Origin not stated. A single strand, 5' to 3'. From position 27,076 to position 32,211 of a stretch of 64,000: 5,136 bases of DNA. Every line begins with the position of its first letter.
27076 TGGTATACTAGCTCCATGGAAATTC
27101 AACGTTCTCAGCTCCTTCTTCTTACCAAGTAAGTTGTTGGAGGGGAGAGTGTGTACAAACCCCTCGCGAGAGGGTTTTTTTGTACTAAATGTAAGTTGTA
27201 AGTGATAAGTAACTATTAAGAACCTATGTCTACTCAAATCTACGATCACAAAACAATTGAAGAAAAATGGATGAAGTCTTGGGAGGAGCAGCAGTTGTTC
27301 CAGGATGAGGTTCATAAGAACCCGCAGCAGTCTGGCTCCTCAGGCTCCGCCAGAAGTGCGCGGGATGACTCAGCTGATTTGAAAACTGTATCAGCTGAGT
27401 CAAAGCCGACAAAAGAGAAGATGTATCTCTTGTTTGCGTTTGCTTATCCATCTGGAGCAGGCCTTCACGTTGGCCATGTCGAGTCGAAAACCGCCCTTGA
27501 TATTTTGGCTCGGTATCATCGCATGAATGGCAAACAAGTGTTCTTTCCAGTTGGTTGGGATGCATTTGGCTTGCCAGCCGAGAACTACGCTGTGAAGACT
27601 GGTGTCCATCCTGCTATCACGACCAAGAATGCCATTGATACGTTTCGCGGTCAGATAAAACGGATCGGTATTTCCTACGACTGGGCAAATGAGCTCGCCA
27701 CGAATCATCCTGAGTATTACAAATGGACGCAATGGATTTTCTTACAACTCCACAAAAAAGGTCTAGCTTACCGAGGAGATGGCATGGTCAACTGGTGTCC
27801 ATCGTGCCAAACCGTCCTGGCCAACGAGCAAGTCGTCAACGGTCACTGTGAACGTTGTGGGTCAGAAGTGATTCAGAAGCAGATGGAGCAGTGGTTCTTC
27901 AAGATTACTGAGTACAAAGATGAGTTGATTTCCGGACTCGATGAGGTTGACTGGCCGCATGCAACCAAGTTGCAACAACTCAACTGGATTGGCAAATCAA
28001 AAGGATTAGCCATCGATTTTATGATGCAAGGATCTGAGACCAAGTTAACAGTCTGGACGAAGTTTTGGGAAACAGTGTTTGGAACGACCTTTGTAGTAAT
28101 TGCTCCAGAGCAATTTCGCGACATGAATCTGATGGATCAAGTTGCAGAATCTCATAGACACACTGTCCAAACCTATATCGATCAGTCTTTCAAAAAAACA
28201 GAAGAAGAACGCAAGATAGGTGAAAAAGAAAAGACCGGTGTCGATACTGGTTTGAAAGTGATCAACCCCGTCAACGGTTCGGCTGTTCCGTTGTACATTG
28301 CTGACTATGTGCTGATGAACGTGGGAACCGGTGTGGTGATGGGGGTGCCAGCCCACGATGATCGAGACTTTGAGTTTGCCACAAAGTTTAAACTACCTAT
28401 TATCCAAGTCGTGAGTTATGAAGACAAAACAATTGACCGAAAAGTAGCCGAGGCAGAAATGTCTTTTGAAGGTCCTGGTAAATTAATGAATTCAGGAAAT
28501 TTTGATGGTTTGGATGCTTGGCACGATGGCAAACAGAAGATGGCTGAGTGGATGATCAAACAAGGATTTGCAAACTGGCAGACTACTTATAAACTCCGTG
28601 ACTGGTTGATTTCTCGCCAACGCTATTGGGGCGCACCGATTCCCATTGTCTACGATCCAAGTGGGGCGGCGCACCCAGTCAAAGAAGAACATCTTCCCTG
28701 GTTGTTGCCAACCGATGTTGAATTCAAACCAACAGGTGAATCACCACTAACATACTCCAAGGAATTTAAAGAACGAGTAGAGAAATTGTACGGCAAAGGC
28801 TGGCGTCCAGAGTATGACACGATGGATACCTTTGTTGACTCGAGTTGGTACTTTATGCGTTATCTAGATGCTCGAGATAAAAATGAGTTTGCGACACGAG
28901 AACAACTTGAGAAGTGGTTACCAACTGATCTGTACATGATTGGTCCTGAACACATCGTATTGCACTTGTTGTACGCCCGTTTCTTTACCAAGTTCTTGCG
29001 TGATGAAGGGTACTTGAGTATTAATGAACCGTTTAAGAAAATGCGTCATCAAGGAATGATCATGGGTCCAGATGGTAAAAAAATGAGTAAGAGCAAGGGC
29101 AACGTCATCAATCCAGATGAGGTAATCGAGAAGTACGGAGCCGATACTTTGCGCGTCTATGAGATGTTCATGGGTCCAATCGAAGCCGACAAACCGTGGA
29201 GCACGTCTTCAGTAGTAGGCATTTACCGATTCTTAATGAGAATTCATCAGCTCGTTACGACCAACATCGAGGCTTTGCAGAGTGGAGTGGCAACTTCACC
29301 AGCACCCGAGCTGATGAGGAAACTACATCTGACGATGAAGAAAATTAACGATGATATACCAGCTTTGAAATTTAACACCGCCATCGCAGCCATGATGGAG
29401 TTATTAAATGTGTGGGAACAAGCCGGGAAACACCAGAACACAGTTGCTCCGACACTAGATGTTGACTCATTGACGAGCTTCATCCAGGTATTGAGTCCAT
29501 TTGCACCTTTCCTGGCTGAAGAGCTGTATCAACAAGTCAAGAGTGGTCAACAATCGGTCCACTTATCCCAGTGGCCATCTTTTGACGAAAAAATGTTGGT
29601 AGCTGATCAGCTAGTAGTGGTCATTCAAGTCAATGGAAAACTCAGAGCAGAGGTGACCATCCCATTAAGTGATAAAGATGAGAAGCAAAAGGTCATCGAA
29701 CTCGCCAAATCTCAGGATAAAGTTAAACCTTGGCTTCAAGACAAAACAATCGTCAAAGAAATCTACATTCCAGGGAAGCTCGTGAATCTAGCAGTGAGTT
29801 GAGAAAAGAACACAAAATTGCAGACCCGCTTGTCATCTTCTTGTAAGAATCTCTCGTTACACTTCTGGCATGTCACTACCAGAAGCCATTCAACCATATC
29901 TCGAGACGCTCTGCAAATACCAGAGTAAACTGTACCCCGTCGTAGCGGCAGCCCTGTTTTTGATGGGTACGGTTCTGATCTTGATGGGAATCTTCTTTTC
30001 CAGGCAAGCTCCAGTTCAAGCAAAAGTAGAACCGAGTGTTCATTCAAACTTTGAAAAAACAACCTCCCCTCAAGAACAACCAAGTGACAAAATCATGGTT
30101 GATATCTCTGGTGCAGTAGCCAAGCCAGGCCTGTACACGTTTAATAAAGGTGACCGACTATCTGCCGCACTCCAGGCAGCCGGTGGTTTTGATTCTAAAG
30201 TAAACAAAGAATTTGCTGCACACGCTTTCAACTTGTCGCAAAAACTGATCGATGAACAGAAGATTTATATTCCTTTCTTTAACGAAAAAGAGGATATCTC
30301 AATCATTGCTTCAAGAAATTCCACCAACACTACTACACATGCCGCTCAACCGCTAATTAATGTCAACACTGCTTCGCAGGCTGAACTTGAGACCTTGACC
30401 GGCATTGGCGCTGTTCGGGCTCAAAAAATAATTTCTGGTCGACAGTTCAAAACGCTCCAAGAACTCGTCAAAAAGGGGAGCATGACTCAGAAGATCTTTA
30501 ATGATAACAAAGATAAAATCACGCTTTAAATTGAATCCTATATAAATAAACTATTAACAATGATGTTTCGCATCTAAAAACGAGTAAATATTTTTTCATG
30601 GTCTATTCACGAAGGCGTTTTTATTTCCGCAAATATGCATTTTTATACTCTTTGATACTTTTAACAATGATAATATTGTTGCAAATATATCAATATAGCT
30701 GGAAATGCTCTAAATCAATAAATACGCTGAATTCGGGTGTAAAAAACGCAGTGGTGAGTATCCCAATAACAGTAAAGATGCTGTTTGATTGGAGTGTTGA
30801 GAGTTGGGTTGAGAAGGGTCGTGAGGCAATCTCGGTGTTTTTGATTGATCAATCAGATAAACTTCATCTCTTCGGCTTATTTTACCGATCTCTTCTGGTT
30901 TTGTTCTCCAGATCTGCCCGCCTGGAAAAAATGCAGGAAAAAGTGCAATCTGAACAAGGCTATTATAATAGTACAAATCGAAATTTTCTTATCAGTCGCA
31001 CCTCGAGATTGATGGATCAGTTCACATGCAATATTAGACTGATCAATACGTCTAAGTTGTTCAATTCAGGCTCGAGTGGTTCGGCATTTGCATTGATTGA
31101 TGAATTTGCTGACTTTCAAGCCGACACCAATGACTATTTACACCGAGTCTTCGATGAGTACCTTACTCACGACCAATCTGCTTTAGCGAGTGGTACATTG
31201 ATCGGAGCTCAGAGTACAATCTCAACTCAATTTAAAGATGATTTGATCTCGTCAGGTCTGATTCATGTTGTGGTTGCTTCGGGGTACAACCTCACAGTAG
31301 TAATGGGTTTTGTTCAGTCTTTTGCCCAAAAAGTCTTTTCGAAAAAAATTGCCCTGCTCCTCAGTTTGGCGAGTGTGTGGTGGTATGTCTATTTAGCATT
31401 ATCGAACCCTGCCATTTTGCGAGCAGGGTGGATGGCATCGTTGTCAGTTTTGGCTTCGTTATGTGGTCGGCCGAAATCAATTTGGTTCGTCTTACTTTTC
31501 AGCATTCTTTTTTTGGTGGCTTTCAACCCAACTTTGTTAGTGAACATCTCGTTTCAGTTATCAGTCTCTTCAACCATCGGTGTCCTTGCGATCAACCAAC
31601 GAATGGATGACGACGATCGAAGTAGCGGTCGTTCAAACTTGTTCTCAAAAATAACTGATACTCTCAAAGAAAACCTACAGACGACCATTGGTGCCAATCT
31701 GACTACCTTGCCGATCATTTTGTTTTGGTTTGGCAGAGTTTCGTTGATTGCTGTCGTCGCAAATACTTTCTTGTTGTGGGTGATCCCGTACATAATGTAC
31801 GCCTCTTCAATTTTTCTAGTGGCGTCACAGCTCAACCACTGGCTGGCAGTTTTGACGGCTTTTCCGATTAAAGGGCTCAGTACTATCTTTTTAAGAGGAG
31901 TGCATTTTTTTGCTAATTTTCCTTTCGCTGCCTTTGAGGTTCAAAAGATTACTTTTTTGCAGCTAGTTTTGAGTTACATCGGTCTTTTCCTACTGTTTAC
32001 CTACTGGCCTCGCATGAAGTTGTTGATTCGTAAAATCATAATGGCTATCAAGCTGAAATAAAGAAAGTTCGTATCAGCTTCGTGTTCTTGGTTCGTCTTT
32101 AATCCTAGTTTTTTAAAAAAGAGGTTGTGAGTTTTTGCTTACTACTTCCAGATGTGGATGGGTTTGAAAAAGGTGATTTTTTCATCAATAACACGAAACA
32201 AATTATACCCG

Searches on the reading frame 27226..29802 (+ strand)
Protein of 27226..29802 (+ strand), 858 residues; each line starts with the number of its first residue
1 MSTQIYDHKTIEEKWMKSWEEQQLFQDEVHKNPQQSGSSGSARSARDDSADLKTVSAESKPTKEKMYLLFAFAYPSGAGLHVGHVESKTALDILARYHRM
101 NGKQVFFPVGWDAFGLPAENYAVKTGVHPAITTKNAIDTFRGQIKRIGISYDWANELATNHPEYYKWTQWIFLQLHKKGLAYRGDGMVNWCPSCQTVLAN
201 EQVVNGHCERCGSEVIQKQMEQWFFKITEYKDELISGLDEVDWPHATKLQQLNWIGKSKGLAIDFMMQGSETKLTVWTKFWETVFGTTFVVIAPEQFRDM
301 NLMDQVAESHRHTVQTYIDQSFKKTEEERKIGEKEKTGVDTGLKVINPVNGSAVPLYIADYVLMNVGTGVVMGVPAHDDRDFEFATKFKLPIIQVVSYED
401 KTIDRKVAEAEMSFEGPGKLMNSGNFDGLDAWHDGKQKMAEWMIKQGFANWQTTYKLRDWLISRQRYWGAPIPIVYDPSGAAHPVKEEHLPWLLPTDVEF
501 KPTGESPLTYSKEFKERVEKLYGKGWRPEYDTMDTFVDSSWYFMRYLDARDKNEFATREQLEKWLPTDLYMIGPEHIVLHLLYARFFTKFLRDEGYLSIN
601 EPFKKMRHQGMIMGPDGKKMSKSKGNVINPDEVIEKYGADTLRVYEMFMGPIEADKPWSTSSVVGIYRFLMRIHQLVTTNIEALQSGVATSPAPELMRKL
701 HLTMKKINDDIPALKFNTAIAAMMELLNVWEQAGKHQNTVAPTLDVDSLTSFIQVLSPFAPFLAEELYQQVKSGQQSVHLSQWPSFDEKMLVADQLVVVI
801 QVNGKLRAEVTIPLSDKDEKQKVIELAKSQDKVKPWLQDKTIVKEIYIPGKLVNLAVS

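Call 13: search_protein_families(library=pfam, proteins=[window:27226-29802:+], max_evalue=0.001)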
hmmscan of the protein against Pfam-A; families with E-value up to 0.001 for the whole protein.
window:27226-29802:+ (858 aa): 5 families
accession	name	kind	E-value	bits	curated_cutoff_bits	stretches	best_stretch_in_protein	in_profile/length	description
PF13603.12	tRNA-synt_1_2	-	1.9e-57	194.2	25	1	253-443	2-184/185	Leucyl-tRNA synthetase, editing domain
PF00133.28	tRNA-synt_1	-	2.7e-54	185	22.7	2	63-255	22-225/414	tRNA synthetases class I (I, L, M and V)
PF09334.17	tRNA-synt_1g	-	3.8e-34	118.5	20.1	2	70-215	5-146/391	tRNA synthetases class I (M)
PF08264.19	Anticodon_1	-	7e-19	68.6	25.1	1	696-819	4-145/148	Anticodon-binding domain of tRNA ligase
PF01406.26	tRNA-synt_1e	-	2.7e-05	24.1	27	0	604-645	239-279/301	tRNA synthetases class I (C) catalytic domain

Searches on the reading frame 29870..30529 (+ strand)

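Call 13: search_protein_families(library=pfam, proteins=[window:29870-30529:+], max_evalue=0.001)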
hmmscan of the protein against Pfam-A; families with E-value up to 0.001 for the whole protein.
window:29870-30529:+ (219 aa): 3 families
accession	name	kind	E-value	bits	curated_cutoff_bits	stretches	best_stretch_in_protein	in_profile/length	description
PF12836.13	HHH_3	-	2.8e-11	43.8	27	1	161-218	4-65/65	Helix-hairpin-helix motif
PF10531.15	SLBB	-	4.5e-07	30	27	1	76-112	1-37/55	SLBB domain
PF00633.29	HHH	-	6e-05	23.1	24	1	163-189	3-29/30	Helix-hairpin-helix motif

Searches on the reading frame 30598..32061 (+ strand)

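Call 13: search_protein_families(library=pfam, proteins=[window:30598-32061:+], max_evalue=0.001)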
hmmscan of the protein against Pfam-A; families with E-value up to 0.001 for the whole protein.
window:30598-32061:+ (487 aa): 1 family
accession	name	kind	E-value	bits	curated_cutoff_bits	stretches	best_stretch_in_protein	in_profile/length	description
PF03772.21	Competence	-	1.1e-41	143.5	23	1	201-472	2-269/270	Competence protein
